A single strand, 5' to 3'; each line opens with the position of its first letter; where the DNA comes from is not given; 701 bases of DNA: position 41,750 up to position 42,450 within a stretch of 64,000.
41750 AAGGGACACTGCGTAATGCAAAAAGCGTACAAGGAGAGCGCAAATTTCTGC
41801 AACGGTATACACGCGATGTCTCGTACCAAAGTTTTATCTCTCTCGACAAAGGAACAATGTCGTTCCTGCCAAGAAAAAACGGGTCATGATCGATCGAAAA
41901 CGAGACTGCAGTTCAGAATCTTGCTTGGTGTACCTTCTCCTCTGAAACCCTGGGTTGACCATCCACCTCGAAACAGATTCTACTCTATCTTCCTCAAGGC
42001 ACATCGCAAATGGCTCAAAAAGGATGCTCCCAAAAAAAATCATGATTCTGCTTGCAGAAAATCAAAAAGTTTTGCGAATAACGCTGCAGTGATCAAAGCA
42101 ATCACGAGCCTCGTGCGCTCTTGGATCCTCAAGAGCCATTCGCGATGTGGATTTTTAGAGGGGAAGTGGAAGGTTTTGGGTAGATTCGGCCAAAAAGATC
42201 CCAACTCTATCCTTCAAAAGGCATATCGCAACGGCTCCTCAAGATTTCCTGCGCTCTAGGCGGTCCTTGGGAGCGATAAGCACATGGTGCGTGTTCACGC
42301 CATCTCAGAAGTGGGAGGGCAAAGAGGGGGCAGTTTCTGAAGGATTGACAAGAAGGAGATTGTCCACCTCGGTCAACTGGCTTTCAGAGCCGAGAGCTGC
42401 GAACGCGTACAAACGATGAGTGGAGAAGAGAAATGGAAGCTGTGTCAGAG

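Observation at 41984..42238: Dispersed intergenic repeat family with a conserved core and pairing arms (copy A plus an orphan arm, next to the tRNA-Gly pair)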

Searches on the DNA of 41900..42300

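Call 72: search_rna_families(source=window, start=41900, end=42300, threshold=evalue, max_evalue=1)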
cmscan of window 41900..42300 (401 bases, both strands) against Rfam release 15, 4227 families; matches with E-value up to 1: 0.
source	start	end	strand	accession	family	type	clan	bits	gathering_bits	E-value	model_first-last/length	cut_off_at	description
